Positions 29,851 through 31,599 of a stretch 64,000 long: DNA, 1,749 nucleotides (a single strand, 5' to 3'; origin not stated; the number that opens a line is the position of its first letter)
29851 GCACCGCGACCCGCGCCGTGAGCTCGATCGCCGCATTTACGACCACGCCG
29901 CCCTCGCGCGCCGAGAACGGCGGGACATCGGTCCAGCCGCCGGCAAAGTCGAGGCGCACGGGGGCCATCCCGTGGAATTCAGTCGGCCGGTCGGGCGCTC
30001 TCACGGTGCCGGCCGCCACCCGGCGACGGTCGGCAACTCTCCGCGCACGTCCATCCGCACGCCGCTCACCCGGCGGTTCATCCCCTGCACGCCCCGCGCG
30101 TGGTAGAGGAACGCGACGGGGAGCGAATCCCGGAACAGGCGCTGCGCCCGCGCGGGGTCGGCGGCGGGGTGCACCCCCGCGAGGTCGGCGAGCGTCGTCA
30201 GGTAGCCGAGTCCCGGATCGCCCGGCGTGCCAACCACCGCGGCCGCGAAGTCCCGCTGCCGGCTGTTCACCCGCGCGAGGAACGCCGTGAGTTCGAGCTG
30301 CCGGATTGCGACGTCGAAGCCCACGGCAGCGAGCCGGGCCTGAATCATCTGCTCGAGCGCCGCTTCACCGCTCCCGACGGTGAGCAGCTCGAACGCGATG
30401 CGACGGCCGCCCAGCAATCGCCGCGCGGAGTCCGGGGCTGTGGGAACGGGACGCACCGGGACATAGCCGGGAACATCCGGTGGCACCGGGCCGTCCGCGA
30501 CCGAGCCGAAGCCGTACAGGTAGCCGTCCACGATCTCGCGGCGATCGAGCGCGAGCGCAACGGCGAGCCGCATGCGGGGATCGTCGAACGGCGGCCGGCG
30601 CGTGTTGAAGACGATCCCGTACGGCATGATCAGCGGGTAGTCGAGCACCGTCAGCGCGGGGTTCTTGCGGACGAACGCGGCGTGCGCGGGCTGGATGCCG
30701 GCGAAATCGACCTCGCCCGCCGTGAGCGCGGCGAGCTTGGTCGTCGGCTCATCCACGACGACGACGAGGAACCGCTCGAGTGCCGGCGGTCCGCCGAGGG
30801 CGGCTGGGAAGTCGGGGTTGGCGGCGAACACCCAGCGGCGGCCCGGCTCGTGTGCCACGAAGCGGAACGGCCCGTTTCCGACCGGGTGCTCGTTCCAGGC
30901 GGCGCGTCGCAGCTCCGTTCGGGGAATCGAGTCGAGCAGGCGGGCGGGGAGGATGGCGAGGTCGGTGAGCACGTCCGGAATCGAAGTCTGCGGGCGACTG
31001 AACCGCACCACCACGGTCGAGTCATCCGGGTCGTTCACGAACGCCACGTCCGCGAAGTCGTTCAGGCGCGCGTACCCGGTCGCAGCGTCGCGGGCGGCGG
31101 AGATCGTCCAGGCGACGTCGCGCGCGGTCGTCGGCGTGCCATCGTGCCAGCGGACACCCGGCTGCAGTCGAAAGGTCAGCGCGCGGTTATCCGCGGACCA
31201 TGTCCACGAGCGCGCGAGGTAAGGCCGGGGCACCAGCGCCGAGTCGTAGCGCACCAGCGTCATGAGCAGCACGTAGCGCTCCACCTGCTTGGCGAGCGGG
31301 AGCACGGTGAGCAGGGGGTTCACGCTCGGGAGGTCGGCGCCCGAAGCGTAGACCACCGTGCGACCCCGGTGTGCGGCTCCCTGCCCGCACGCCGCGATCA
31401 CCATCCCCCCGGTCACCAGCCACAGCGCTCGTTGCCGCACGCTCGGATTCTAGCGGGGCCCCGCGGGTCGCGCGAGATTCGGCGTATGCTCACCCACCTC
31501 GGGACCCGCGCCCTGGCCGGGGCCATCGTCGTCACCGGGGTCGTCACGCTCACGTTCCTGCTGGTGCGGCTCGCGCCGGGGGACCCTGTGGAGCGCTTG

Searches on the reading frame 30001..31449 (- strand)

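Call 23: search_protein_families(library=pfam, proteins=[window:30001-31449:-], max_evalue=0.00001)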
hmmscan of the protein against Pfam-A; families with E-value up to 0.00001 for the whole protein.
window:30001-31449:- (482 aa): 1 family
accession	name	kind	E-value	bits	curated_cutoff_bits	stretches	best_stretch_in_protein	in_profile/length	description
PF00496.27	SBP_bac_5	-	1.5e-71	241.9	32.4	1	74-414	2-354/368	Bacterial extracellular solute-binding proteins, family 5 Middle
